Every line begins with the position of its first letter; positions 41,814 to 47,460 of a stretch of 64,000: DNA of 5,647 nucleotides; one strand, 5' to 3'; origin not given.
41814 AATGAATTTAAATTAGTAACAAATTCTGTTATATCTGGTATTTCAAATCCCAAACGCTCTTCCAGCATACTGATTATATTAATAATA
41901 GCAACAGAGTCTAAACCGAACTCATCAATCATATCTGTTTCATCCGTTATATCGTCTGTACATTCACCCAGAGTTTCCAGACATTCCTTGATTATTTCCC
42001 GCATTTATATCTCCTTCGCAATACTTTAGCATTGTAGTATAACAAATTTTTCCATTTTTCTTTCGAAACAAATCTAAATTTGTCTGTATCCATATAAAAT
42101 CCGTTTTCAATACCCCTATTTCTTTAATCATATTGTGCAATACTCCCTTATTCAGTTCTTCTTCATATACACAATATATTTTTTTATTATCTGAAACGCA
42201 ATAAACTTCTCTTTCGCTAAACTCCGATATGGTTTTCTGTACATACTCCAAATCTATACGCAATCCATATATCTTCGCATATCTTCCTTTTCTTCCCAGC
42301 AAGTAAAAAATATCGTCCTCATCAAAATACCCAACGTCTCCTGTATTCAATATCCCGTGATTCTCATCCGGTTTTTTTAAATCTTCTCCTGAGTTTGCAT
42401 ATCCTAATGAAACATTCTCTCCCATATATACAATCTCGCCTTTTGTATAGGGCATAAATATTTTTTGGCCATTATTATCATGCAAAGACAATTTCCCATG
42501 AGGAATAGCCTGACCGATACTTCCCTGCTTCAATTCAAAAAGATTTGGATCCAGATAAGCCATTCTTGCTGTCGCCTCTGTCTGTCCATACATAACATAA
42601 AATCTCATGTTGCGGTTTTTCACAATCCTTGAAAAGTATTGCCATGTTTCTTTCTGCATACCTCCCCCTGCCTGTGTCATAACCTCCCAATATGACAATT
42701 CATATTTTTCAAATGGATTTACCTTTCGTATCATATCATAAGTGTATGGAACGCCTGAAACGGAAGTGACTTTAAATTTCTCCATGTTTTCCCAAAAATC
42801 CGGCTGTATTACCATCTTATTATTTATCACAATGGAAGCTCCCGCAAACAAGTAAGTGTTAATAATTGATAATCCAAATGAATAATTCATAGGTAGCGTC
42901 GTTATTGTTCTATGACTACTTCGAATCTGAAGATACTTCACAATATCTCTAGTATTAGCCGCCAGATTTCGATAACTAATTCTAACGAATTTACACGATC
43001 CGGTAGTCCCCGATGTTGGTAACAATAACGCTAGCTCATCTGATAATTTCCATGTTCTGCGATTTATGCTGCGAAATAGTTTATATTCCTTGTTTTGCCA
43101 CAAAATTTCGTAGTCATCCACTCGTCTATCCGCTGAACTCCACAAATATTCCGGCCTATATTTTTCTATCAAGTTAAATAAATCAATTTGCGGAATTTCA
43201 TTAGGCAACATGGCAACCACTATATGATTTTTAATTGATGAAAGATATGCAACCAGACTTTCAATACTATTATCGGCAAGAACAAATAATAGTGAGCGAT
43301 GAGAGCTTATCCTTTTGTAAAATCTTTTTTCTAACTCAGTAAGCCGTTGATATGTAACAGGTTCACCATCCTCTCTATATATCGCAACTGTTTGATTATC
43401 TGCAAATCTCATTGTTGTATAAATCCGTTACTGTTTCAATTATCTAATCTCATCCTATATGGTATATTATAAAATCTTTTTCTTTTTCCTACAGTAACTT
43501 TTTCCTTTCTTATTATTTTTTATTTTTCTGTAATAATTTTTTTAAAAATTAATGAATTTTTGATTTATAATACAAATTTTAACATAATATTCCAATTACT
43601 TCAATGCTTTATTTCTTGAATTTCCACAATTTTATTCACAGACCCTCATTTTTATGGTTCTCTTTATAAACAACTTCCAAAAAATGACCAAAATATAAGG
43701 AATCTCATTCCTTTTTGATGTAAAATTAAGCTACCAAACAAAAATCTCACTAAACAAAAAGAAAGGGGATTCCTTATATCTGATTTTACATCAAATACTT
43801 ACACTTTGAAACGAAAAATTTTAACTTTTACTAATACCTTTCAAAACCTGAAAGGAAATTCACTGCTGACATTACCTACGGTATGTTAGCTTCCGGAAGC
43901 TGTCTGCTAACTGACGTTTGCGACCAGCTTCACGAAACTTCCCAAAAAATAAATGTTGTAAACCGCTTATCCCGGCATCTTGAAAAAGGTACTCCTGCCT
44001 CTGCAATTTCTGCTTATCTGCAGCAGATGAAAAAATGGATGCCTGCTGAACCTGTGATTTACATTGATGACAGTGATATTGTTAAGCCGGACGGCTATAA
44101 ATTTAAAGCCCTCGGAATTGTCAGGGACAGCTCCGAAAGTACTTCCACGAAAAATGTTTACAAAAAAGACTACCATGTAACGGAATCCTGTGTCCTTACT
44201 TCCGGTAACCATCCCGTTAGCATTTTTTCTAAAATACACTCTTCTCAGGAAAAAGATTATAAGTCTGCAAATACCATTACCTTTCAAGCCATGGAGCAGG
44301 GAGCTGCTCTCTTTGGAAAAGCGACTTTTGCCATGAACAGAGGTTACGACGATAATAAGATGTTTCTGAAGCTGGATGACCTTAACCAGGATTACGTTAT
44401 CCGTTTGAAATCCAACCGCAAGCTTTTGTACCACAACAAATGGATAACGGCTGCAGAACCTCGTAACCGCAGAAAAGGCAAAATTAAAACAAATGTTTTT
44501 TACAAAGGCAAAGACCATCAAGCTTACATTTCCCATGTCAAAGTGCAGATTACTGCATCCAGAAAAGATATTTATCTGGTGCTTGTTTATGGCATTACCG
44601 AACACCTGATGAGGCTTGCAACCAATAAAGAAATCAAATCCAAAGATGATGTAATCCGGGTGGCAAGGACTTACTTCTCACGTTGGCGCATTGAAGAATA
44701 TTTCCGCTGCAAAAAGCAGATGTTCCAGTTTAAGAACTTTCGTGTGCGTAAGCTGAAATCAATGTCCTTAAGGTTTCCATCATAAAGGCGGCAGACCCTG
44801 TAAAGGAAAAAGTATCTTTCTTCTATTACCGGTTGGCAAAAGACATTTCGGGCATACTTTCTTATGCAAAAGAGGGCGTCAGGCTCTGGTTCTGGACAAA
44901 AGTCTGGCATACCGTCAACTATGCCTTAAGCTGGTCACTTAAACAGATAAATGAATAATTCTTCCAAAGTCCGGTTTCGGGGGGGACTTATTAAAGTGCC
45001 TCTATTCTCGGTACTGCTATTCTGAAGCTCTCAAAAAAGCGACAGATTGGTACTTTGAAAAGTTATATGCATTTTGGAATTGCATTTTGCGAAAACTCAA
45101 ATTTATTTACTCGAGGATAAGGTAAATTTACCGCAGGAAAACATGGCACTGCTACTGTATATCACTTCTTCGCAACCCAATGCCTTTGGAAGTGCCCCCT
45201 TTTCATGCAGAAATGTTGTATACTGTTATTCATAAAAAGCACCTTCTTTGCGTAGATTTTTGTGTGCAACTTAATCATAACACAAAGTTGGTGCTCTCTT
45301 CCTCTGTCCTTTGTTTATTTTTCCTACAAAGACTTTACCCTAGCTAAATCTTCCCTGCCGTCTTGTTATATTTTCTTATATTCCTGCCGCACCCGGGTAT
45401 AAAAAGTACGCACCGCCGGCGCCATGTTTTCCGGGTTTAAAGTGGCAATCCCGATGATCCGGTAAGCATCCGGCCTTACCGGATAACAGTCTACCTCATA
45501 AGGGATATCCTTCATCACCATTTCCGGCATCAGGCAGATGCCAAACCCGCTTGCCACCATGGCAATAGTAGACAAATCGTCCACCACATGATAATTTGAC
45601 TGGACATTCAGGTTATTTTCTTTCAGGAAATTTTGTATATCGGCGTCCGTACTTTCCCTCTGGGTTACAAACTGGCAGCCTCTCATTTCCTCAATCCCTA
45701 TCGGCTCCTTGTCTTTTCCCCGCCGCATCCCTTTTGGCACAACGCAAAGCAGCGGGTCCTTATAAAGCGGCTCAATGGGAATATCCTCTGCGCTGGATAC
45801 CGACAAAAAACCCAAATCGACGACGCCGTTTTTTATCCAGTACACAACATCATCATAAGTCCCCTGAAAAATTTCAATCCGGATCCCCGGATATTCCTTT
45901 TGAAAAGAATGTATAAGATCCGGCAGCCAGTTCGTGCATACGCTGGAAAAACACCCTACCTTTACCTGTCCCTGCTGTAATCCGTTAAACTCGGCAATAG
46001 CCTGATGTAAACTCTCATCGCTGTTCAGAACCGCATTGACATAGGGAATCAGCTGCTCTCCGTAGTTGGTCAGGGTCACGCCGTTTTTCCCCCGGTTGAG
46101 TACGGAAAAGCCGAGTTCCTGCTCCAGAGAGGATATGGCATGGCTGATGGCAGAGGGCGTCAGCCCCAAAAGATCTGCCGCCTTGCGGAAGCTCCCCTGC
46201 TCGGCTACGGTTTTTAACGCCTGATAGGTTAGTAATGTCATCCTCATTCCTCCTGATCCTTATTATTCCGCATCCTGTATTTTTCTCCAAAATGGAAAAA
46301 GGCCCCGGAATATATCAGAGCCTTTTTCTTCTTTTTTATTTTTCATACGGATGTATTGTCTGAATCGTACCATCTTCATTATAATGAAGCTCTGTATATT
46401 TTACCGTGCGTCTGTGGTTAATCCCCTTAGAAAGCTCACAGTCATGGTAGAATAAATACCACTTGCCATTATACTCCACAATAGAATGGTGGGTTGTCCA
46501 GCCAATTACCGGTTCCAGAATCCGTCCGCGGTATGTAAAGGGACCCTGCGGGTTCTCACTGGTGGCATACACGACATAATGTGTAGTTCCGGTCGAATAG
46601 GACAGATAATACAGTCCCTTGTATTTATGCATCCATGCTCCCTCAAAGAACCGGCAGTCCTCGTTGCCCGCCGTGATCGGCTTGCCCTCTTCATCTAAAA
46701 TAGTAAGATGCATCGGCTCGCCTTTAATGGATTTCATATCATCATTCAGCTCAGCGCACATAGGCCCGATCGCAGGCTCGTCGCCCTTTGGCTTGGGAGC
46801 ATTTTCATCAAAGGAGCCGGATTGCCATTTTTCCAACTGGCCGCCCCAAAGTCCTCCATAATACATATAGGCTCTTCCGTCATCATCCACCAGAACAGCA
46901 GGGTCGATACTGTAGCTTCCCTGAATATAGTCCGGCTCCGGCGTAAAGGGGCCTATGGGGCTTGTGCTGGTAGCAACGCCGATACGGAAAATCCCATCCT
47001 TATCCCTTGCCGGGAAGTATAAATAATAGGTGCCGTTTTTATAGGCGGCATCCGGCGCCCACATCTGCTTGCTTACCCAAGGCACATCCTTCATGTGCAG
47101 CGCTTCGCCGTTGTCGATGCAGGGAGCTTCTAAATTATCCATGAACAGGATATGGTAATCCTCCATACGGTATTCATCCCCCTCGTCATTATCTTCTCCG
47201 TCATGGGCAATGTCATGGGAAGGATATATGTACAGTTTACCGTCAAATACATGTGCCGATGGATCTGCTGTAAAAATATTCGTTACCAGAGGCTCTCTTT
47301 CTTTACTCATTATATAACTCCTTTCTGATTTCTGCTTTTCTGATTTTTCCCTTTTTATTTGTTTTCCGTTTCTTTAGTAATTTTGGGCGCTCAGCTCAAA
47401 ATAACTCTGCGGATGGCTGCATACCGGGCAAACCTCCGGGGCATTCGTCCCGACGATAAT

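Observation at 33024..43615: Candidate new system: AT-rich island encoding a condensation-domain-free thiotemplated amide assembly line plus secreted partners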

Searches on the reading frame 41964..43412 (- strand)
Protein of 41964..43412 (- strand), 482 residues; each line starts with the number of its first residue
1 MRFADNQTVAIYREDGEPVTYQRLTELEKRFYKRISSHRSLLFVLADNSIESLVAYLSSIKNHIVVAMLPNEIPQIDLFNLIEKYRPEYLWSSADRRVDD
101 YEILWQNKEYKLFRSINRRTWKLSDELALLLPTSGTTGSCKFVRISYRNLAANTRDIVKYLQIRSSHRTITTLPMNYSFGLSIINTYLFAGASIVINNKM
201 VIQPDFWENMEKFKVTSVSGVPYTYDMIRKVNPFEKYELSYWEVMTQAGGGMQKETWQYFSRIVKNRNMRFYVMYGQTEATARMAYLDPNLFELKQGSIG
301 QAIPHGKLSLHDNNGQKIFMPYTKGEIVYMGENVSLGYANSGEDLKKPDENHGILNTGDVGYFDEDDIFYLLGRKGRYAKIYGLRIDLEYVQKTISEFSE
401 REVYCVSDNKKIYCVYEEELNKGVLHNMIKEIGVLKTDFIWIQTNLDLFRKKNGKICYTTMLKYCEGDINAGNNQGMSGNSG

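Call 4: search_protein_families(library=pfam, max_evalue=0.1, proteins=[window:41964-43412:-])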
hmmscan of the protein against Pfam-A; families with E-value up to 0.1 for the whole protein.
window:41964-43412:- (482 aa): 1 family
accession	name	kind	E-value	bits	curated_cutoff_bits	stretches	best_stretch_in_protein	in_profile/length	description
PF00501.34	AMP-binding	-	7.3e-38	130.8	29.9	1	9-338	12-383/384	AMP-binding enzyme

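Call 5: search_protein_families(library=ncbifam, max_evalue=0.1, proteins=[window:41964-43412:-])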
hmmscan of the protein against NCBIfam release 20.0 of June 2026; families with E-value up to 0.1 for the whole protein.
window:41964-43412:- (482 aa): 95 families (the best 25 are shown)
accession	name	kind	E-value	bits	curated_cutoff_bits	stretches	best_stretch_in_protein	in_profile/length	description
TIGR03098.1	ligase_PEP_1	hypoth_equivalog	7.1e-38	130.3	592.35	1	100-394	140-437/517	acyl-CoA ligase (AMP-forming), exosortase A system-associated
TIGR01733.1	AA-adenyl-dom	subfamily_domain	6.7e-34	117.4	317.4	1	20-402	1-405/409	amino acid adenylation domain-containing protein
NF004837.0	PRK06187.1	subfamily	2.9e-33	114.9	476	1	124-377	169-424/531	long-chain-fatty-acid--CoA ligase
TIGR01923.1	menE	equivalog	1e-32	113.6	330.15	1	20-375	1-348/442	o-succinylbenzoate--CoA ligase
NF002966.0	PRK03640.1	equivalog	3.2e-28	98.6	556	1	119-378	136-385/483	o-succinylbenzoate--CoA ligase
NF052269.1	Staph_lig_FadD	equivalog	8.9e-28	96.9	650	1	99-375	128-393/499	long-chain-fatty-acid--CoA ligase FadD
NF003417.0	PRK04813.1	subfamily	7.7e-27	94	476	1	7-398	17-421/505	D-alanine--poly(phosphoribitol) ligase subunit DltA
NF005714.0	PRK07529.1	subfamily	1.8e-26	92.7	632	1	56-375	159-475/640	acyl-CoA synthetase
NF005662.0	PRK07445.1-4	equivalog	2.7e-25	88.9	640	1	33-466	38-462/467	O-succinylbenzoic acid--CoA ligase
TIGR01734.1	D-ala-DACP-lig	equivalog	8.9e-25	87.2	559.85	1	7-399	14-421/504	D-alanine--poly(phosphoribitol) ligase subunit DltA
NF005702.0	PRK07514.1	subfamily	1.1e-24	86.6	558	1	122-375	154-400/506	malonyl-CoA synthase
NF006523.0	PRK08974.1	equivalog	1.2e-24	86.4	884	1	124-385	205-464/561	long-chain-fatty-acid--CoA ligase FadD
NF005307.0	PRK06839.1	equivalog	3.8e-24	85.2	748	1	125-404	149-425/496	o-succinylbenzoate--CoA ligase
NF006442.0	PRK08751.1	equivalog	9.2e-22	77.1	1023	1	124-396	207-480/560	long-chain fatty acid--CoA ligase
NF004114.0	PRK05605.1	equivalog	2.5e-21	75.6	766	1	69-372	162-466/575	long-chain-fatty-acid--CoA ligase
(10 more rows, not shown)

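Call 58: search_solved_structures(query=window:41964-43412:-, max_evalue=1e-15)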
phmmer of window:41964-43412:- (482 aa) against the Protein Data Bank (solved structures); distinct sequences matched with E-value up to 1e-15: 31.
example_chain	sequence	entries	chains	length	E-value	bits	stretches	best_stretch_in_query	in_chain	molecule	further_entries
6k4c_A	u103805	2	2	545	7.6e-27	97.1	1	121-386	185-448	Ancestral luciferase AncLamp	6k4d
2d1q_A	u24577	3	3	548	1.6e-26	96.1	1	124-386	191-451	Luciferin 4-monooxygenase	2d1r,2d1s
2d1t_A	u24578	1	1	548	4.4e-26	94.6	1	124-386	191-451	Luciferin 4-monooxygenase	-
6abh_A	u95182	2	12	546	1.8e-23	86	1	124-386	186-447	Red-bioluminescence eliciting luciferase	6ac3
4g37_A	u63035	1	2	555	3.4e-21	78.5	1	126-386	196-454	Luciferin 4-monooxygenase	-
3qya_A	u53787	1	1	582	4.5e-21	78.1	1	127-386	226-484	Luciferase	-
5kyv_A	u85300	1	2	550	5.8e-21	77.8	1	126-386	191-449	Luciferin 4-monooxygenase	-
6aaa_A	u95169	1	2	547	6.9e-21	77.5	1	127-386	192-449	Blue-shifted Luciferase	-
6q2m_A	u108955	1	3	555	8.9e-21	77.1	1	126-386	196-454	Luciferin 4-monooxygenase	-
5ie0_A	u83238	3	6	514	1.2e-20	76.7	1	125-410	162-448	Oxalate--CoA ligase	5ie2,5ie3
5bsw_A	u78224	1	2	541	3.3e-20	75.3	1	125-386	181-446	4-coumarate--CoA ligase 2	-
4m46_A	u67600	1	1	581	3.9e-20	75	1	127-386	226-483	Luciferase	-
5bsm_A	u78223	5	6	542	4.6e-20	74.8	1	125-386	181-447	4-coumarate--CoA ligase 2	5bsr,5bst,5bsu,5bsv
6hps_A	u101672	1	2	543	7.1e-20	74.2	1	126-386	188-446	Luciferin 4-monooxygenase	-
1ba3_A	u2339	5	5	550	7.3e-20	74.1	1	126-386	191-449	LUCIFERASE | Luciferin 4-monooxygenase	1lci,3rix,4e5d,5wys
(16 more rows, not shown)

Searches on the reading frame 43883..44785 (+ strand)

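Call 9: search_protein_families(library=pfam, max_evalue=0.001, proteins=[window:43883-44785:+])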
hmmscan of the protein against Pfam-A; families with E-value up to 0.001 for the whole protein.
window:43883-44785:+ (300 aa): 1 family
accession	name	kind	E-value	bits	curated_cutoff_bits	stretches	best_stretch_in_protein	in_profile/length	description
PF01609.27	DDE_Tnp_1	-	1.1e-11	45.3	23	1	89-294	26-187/200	Transposase DDE domain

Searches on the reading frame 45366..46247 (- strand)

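Call 9: search_protein_families(library=pfam, max_evalue=0.001, proteins=[window:45366-46247:-])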
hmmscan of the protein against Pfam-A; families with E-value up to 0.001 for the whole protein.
window:45366-46247:- (293 aa): 2 families
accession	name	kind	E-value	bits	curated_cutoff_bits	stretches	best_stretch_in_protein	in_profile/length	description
PF03466.25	LysR_substrate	-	7.2e-35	120.7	28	1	89-289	2-207/209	LysR substrate binding domain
PF00126.33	HTH_1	-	1.1e-17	64.2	26.6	1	9-64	5-60/60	Bacterial regulatory helix-turn-helix protein, lysR family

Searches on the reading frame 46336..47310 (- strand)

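Call 9: search_protein_families(library=pfam, max_evalue=0.001, proteins=[window:46336-47310:-])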
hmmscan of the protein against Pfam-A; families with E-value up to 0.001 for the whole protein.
window:46336-47310:- (324 aa): 1 family
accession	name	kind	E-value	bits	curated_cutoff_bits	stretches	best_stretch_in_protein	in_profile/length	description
PF04616.20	Glyco_hydro_43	-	9.3e-32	111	32.2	1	66-316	48-288/288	Glycosyl hydrolases family 43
